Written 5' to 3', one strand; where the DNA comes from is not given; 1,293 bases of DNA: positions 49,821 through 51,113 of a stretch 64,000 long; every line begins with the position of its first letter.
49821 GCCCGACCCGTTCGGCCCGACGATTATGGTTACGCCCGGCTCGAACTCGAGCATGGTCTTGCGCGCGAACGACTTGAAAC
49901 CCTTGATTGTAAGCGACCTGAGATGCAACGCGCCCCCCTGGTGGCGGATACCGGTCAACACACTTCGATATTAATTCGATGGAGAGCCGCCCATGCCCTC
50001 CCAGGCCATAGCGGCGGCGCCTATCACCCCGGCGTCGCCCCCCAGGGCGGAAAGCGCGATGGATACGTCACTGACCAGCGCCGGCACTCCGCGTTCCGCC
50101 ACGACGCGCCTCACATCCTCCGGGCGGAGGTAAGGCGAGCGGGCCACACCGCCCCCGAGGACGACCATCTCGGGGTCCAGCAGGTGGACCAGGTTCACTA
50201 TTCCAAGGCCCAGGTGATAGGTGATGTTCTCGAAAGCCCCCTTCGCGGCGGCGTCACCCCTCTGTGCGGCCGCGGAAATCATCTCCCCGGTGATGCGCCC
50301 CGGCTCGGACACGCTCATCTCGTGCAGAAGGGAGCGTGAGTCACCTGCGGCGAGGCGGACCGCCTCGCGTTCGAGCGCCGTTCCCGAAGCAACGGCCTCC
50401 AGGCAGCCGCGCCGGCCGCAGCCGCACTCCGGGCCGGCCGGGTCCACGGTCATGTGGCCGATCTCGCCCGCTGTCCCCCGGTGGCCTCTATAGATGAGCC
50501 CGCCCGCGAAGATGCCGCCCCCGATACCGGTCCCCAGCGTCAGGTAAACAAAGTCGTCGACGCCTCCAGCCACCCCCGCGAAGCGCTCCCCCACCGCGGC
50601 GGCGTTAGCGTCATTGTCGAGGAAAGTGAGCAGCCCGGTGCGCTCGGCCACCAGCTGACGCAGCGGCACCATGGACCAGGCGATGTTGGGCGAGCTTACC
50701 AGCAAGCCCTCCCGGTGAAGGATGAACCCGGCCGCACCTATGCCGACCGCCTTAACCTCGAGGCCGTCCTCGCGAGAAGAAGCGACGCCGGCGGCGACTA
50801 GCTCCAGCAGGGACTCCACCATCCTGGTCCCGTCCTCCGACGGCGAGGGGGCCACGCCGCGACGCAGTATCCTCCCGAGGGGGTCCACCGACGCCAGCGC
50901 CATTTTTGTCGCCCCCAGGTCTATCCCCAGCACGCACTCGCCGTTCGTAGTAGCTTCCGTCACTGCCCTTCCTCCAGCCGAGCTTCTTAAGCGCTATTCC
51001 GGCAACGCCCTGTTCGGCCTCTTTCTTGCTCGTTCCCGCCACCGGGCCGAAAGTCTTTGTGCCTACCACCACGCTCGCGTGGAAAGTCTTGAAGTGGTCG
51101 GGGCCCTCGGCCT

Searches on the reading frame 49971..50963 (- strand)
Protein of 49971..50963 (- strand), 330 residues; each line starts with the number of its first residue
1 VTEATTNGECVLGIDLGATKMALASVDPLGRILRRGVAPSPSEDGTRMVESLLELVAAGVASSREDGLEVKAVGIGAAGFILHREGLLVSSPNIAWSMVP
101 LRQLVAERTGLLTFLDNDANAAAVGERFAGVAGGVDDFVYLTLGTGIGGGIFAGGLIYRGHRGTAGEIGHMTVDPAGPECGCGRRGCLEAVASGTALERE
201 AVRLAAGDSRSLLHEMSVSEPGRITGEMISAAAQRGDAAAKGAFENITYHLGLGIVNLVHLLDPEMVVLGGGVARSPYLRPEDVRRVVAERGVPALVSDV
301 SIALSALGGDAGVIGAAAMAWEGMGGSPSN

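Call 73: search_protein_families(library=pfam, proteins=[window:49971-50963:-], max_evalue=0.001)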
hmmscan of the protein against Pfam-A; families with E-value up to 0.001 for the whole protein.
window:49971-50963:- (330 aa): 1 family
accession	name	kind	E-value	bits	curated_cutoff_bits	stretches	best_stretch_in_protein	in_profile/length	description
PF00480.26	ROK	-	5.8e-70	236.5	22.9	1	12-320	2-291/294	ROK family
